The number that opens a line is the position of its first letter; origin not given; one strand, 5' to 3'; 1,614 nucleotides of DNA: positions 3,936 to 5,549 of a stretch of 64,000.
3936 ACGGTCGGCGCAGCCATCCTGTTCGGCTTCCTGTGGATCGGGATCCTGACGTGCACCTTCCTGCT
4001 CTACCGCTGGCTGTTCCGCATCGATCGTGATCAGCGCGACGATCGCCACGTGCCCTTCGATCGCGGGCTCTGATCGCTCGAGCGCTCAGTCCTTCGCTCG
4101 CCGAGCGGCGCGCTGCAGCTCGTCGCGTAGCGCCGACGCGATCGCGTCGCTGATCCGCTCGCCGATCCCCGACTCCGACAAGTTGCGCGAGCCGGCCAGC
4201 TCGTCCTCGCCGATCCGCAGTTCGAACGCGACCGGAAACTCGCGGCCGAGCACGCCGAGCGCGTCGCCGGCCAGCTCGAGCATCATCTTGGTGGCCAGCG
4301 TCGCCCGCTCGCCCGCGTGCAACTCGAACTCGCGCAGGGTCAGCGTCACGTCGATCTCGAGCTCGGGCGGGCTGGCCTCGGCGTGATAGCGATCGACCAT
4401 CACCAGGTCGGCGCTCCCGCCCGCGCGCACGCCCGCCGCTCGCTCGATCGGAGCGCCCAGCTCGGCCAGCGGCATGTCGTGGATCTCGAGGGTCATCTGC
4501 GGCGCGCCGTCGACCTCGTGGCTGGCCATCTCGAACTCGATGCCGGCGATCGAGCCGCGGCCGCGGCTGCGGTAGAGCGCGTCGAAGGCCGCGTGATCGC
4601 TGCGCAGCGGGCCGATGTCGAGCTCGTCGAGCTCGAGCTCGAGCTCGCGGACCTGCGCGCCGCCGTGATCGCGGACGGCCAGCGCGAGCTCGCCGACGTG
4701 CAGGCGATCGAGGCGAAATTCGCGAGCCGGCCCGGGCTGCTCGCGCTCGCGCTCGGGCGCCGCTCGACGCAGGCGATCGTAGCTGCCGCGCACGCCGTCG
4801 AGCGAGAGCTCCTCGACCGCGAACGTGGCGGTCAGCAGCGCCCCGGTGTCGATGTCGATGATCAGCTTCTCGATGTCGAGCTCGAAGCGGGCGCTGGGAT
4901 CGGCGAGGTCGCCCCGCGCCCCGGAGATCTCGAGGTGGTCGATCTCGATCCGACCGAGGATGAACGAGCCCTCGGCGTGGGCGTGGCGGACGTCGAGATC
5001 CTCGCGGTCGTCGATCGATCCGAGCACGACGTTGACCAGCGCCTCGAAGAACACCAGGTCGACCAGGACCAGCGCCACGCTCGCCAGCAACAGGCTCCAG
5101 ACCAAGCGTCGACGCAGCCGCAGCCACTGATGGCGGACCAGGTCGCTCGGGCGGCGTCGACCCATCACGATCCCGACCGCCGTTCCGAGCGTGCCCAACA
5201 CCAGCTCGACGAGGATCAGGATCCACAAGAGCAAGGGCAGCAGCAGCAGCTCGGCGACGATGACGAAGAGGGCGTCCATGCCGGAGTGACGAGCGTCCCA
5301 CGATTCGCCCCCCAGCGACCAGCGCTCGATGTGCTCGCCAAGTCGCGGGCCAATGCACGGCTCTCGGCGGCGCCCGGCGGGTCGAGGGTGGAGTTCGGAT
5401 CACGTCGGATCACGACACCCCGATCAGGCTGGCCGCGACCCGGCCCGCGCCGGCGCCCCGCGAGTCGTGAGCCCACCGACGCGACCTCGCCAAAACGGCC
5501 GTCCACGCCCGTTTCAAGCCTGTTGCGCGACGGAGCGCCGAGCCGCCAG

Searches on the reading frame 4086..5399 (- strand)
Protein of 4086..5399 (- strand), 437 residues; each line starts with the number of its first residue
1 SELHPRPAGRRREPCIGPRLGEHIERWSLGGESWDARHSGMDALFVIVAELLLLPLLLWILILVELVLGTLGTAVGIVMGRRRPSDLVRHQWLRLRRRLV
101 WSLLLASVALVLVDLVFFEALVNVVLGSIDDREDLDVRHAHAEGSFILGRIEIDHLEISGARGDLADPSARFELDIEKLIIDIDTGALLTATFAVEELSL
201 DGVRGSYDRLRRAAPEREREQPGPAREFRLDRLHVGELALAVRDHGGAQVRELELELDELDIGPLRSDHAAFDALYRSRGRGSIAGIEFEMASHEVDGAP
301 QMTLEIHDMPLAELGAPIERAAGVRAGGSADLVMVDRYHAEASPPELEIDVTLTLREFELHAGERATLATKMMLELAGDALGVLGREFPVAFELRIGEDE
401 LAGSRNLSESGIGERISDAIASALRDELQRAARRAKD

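Call 50: search_protein_families(library=pfam, proteins=[window:4086-5399:-], max_evalue=0.01)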
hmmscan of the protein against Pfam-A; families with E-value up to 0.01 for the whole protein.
window:4086-5399:- (437 aa): 0 families

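Call 68: search_protein_families(library=ncbifam, proteins=[window:4086-5399:-], max_evalue=1)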
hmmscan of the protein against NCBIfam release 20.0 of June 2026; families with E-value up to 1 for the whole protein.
window:4086-5399:- (437 aa): 2 families
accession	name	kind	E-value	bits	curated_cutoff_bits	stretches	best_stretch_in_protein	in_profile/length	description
TIGR04411.1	T2SS_GspN_Lepto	equivalog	0.045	13.2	50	1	101-195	7-93/280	type II secretion system protein GspN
NF047952.2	ATportTamB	equivalog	0.18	9.6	825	1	101-241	5-144/1240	autotransporter assembly complex protein TamB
